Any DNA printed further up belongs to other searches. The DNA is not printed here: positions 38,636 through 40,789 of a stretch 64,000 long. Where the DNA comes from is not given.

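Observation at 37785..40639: Intact but orphan T6SS baseplate pair tssF-tssG, wedged between rne and exported hypothetical proteins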

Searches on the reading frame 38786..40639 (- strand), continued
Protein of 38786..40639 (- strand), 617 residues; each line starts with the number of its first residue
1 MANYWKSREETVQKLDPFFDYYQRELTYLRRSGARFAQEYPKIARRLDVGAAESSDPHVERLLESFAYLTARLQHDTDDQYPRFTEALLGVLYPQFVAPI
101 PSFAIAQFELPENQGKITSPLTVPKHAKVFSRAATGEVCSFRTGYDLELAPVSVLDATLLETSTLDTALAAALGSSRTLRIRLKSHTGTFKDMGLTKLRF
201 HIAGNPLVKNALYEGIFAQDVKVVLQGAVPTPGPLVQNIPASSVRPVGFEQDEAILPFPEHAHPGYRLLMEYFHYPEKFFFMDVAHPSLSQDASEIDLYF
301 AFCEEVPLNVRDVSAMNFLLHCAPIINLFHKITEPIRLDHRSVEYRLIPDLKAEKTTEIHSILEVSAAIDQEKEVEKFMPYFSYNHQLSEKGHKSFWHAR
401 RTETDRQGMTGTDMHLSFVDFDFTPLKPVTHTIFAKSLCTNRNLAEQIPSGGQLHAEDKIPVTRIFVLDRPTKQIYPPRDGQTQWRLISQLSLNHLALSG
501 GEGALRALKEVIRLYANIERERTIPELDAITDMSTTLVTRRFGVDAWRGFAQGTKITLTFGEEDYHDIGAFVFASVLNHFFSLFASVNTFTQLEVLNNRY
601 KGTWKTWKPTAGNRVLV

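Call 52: find_encoding_contigs(protein=P0154, flank=10000, max_places=4)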
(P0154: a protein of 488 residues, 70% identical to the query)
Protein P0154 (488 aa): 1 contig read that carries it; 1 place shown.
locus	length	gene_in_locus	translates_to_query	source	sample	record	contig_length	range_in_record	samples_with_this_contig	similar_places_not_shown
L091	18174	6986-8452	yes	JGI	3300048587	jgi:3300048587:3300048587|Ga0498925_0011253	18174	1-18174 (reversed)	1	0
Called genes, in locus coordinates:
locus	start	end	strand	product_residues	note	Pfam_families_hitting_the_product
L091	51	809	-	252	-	PF04748:Polysacc_deac_2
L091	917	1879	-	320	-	PF13489:Methyltransf_23, PF13847:Methyltransf_31, PF08241:Methyltransf_11, PF08242:Methyltransf_12, PF13649:Methyltransf_25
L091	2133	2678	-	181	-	-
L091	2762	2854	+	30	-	-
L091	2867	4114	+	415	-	PF00579:tRNA-synt_1b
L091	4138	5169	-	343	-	PF04488:Gly_transf_sug (weak)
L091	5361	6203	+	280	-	PF00153:Mito_carr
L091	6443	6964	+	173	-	PF05591:T6SS_VipA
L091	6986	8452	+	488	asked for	PF05943:VipB, PF18945:VipB_2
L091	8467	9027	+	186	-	-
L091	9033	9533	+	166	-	PF04965:GPW_gp25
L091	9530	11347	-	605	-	-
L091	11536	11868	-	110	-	PF01521:Fe-S_biosyn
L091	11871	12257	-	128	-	PF01592:NifU_N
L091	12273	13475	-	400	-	PF00266:Aminotran_5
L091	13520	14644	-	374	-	PF00266:Aminotran_5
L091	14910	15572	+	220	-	PF02129:Peptidase_S15, PF12146:Hydrolase_4, PF00561:Abhydrolase_1, PF00326:Peptidase_S9 (faint)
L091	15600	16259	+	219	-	PF02190:LON_substr_bdg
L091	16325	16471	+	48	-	PF03966:Trm112p (weak)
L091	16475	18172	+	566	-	?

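Call 54: find_encoding_contigs(protein=P0220, flank=10000, max_places=4)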
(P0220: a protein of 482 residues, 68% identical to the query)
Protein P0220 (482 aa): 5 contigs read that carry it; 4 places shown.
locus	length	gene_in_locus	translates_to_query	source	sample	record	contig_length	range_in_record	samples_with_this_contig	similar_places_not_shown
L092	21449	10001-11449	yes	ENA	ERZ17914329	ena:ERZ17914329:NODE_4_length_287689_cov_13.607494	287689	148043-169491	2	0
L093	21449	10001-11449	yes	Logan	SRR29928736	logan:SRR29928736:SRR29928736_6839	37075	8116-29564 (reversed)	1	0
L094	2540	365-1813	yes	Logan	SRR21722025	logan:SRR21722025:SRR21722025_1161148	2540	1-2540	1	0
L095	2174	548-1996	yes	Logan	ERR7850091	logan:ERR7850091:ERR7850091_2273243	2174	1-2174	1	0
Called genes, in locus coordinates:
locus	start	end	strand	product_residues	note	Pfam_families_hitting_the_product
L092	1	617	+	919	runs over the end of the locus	PF07517:SecA_DEAD, PF00270:DEAD, PF01043:SecA_PP_bind, PF21090:P-loop_SecA, PF07516:SecA_SW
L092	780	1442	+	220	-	PF13489:Methyltransf_23, PF13847:Methyltransf_31 (weak), PF08241:Methyltransf_11, PF08242:Methyltransf_12 (weak), PF13649:Methyltransf_25 (weak)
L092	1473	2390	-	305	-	PF01757:Acyl_transf_3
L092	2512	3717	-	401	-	-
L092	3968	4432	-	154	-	-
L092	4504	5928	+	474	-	PF01040:UbiA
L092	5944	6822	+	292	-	PF13793:Pribosyltran_N, PF00156:Pribosyltran, PF14572:Pribosyl_synth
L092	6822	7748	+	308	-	PF01171:ATP_bind_3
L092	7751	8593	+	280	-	PF02653:BPD_transp_2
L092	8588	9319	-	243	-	PF01311:Bac_export_1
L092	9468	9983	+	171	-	PF05591:T6SS_VipA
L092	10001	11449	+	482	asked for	PF05943:VipB, PF18945:VipB_2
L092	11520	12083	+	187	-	-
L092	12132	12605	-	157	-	PF02130:YbeY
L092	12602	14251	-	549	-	PF03717:PBP_dimer, PF00905:Transpeptidase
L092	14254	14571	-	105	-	PF04977:DivIC (faint)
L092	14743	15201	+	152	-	PF01288:HPPK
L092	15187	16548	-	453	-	-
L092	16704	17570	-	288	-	-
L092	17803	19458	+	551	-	PF00664:ABC_membrane, PF02463:SMC_N (faint), PF00005:ABC_tran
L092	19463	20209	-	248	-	PF00005:ABC_tran, PF02463:SMC_N, PF13175:AAA_15 (weak), PF13304:AAA_21 (faint)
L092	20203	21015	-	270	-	PF02653:BPD_transp_2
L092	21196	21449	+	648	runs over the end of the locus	-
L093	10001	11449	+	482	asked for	PF05943:VipB, PF18945:VipB_2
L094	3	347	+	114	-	?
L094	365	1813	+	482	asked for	PF05943:VipB, PF18945:VipB_2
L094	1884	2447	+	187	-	-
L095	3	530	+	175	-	?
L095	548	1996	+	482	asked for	PF05943:VipB, PF18945:VipB_2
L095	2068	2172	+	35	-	?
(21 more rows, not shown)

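Call 56: list_cluster_members(proteins=[P0005, P0003, P0123, P0124, P0129, P0130, P0137, P0141, P0144, P0158])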
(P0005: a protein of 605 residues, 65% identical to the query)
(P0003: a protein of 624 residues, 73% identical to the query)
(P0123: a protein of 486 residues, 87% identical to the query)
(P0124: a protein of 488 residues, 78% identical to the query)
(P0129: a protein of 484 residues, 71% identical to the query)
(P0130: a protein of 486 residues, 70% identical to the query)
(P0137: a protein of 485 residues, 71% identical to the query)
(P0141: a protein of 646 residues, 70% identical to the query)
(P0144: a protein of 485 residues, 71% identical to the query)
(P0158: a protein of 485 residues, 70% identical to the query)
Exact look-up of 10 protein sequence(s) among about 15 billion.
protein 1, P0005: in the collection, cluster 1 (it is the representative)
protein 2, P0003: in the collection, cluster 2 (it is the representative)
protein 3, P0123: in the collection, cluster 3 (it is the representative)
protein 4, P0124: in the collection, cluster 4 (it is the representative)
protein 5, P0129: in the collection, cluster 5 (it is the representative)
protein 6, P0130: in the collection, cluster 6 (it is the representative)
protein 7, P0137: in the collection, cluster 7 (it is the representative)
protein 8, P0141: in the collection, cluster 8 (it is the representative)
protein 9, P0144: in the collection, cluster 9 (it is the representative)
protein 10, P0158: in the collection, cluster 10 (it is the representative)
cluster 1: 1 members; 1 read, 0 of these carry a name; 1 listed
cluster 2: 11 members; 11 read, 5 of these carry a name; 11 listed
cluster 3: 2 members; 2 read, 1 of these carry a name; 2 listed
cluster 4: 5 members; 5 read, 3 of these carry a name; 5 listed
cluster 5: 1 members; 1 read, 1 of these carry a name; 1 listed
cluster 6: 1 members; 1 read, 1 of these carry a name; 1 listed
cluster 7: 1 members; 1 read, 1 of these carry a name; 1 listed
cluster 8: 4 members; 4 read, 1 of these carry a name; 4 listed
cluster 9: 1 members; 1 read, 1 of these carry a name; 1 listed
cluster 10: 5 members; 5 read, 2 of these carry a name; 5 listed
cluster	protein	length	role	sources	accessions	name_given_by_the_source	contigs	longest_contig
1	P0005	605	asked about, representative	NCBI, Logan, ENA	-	-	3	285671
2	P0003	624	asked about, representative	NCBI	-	-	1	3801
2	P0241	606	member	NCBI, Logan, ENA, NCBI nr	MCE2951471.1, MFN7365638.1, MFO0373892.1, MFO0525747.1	MAG: type VI secretion system baseplate subunit TssF [Alphaproteobacteria bacterium] | type VI secretion system baseplate subunit TssF [Alphaproteobacteria bacterium]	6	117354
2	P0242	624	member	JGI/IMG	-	type VI secretion system protein ImpG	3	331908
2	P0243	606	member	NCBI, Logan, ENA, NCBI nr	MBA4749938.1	MAG: type VI secretion system baseplate subunit TssF [Alphaproteobacteria bacterium] | type VI secretion system baseplate subunit TssF [Alphaproteobacteria bacterium]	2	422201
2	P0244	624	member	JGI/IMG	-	type VI secretion system protein ImpG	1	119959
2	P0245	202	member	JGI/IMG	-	type VI secretion system protein ImpG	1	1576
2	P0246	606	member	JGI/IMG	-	-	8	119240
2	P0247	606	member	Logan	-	-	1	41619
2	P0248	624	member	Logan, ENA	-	-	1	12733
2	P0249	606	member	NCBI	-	-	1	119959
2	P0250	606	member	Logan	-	-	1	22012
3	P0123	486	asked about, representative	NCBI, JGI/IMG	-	type VI secretion system protein ImpC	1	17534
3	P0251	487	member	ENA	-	-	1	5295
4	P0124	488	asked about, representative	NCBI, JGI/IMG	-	type VI secretion system protein ImpC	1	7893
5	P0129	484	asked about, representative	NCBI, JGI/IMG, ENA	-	type VI secretion system protein ImpC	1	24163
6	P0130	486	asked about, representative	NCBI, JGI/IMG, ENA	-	type VI secretion system protein ImpC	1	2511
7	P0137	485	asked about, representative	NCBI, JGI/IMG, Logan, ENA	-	type VI secretion system protein ImpC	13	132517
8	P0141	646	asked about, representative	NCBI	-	-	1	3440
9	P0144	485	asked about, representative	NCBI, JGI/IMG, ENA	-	type VI secretion system protein ImpC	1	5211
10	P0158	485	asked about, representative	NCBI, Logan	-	-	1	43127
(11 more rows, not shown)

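Call 57: list_cluster_members(proteins=[P0208, P0128, P0138, P0160, P0163, P0169, P0201, P0156, P0225, P0196])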
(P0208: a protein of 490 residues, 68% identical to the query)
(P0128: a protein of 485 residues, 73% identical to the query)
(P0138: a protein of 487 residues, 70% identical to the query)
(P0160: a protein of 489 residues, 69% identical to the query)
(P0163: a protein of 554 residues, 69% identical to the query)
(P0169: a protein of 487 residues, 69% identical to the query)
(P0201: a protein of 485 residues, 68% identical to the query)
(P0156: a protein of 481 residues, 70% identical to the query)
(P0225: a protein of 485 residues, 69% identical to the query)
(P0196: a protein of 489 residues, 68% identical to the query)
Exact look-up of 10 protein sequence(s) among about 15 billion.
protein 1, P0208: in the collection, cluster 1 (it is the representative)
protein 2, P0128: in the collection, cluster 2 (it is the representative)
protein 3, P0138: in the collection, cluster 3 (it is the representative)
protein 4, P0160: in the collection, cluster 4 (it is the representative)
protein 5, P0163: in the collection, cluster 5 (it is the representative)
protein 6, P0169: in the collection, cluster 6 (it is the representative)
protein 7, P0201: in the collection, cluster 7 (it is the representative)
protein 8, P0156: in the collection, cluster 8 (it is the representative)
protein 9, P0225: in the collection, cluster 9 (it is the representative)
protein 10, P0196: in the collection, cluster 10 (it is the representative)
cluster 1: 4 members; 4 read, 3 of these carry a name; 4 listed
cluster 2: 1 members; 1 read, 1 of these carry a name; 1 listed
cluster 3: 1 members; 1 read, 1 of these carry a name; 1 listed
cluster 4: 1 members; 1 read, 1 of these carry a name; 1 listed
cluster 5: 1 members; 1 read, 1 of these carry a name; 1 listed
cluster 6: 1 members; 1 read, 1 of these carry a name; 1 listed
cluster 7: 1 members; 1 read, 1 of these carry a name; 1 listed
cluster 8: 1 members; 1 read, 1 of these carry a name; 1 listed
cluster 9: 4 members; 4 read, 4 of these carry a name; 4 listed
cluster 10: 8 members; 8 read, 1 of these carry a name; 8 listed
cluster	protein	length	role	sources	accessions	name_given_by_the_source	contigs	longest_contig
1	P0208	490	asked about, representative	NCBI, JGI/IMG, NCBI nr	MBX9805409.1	MAG: type VI secretion system contractile sheath large subunit [Alphaproteobacteria ... | type VI secretion system protein ImpC | type VI secretion system contractile sheath large subunit [Alphaproteobacteria bacterium]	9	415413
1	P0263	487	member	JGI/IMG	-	type VI secretion system protein ImpC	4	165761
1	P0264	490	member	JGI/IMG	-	type VI secretion system protein ImpC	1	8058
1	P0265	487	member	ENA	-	-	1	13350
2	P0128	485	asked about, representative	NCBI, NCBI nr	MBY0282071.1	MAG: type VI secretion system contractile sheath large subunit [Alphaproteobacteria ... | type VI secretion system contractile sheath large subunit [Alphaproteobacteria bacterium]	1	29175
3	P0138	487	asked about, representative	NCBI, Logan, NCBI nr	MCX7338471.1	MAG: type VI secretion system contractile sheath large subunit [Alphaproteobacteria ... | type VI secretion system contractile sheath large subunit [Alphaproteobacteria bacterium]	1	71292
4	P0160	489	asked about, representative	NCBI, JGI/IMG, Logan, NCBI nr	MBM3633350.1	MAG: type VI secretion system contractile sheath large subunit [Alphaproteobacteria ... | type VI secretion system contractile sheath large subunit [Alphaproteobacteria bacterium]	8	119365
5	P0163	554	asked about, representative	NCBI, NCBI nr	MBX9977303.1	MAG: type VI secretion system contractile sheath large subunit [Alphaproteobacteria ... | type VI secretion system contractile sheath large subunit [Alphaproteobacteria bacterium]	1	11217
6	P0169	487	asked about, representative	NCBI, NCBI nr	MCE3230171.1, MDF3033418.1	MAG: EvpB family type secretion protein [Alphaproteobacteria bacterium] | EvpB family type secretion protein [Alphaproteobacteria bacterium]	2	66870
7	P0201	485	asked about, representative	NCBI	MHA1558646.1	MAG: type VI secretion system contractile sheath large subunit [Alphaproteobacteria ...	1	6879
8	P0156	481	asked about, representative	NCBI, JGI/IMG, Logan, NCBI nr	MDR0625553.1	MAG: type VI secretion system contractile sheath large subunit [Holosporales bacterium] | type VI secretion system protein ImpC | type VI secretion system contractile sheath large subunit [Holosporales bacterium]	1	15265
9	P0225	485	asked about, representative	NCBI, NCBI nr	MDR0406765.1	MAG: type VI secretion system contractile sheath large subunit [Holosporales bacterium] | type VI secretion system contractile sheath large subunit [Holosporales bacterium]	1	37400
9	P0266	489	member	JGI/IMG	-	type VI secretion system protein ImpC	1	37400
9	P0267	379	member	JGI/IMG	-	type VI secretion system protein ImpC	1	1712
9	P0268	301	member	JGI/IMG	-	type VI secretion system protein ImpC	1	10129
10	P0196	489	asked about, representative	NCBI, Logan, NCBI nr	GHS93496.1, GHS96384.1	uricase [Alphaproteobacteria bacterium]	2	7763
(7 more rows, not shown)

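Call 60: search_protein_families(library=pfam, proteins=[L091:8467-9027:+, L084:11537-12097:+, L092:11520-12083:+], max_evalue=5)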
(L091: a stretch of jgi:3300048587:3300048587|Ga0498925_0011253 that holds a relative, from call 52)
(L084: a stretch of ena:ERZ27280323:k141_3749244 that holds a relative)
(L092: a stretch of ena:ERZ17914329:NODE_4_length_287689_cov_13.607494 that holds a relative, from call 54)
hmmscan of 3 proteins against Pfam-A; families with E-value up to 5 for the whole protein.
L091:8467-9027:+ (186 aa): 0 families

L084:11537-12097:+ (186 aa): 1 family
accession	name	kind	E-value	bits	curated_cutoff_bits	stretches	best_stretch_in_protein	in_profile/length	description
PF18079.6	AglB_L1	-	0.0086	16.6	23.6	1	144-184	10-52/87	Archaeal glycosylation protein B long peripheral domain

L092:11520-12083:+ (187 aa): 0 families

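Call 67: find_related_loci(query=A4, collection=metagenome_contigs, flank=10000)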
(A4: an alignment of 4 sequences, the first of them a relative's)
Query A4 (186 aa) in metagenome_contigs; peptide patterns used: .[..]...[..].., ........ (x = any residue, [..] = any of these).
83 stretches matched a pattern; 5 encode a relative of the query (tblastn E <= 1e-3); 5 distinct loci.
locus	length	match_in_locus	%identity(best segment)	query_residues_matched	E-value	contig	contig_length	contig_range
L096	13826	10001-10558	73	1-186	2e-94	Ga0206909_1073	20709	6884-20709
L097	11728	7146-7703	72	1-186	9e-94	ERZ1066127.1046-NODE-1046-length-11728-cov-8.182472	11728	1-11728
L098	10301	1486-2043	72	1-186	3e-92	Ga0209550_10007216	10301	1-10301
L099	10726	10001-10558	69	1-186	1e-90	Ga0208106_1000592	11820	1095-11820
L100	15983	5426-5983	69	1-186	1e-90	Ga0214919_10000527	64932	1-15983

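Call 69: list_cluster_members(proteins=[P0153, P0168, P0165, P0135, P0214, P0239, P0209, P0166, P0183, P0212])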
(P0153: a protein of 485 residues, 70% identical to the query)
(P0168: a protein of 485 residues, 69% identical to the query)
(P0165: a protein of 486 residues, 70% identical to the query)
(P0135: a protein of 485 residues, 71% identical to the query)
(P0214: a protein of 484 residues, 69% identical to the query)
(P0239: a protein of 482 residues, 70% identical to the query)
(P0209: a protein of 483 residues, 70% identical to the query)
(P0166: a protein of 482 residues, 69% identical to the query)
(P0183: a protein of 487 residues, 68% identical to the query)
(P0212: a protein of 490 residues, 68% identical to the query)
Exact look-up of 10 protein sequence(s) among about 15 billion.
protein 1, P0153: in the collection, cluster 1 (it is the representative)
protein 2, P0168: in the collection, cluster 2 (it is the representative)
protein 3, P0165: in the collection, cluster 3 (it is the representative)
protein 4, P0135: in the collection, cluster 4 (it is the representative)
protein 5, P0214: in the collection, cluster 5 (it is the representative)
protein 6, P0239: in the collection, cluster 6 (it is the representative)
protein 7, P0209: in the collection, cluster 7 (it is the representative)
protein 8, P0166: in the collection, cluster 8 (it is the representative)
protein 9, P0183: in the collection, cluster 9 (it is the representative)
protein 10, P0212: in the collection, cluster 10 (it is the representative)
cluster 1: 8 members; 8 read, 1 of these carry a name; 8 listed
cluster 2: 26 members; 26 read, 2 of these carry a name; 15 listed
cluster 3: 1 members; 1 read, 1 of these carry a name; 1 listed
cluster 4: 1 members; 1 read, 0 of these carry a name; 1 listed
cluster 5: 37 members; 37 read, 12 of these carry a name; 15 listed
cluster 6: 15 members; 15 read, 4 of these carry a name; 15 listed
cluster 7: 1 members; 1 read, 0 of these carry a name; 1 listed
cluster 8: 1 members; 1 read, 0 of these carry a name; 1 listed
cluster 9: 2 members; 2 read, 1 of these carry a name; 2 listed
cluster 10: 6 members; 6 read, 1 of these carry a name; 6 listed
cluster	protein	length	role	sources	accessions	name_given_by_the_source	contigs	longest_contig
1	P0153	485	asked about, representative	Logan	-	-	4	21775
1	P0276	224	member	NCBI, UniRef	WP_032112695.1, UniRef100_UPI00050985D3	type VI secretion system contractile sheath large subunit, partial [Candidatus ... | type VI secretion system contractile sheath large subunit n=1 Tax=Candidatus ...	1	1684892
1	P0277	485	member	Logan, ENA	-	-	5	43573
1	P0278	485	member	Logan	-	-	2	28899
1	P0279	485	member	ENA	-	-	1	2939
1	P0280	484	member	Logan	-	-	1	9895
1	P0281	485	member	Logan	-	-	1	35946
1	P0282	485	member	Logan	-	-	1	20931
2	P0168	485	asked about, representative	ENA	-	-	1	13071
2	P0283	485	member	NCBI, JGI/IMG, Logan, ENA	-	type VI secretion system protein ImpC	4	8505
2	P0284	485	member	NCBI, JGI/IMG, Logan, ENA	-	type VI secretion system protein ImpC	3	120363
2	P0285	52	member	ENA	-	-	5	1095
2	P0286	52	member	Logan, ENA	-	-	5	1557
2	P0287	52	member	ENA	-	-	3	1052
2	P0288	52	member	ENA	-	-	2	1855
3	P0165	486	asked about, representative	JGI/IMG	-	type VI secretion system protein ImpC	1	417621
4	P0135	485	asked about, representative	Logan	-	-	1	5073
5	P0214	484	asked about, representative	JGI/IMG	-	type VI secretion system protein ImpC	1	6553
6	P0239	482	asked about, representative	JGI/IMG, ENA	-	-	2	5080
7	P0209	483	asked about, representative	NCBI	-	-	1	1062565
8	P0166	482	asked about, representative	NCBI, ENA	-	-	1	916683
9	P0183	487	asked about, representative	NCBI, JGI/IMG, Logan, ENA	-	type VI secretion system protein ImpC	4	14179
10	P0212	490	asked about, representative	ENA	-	-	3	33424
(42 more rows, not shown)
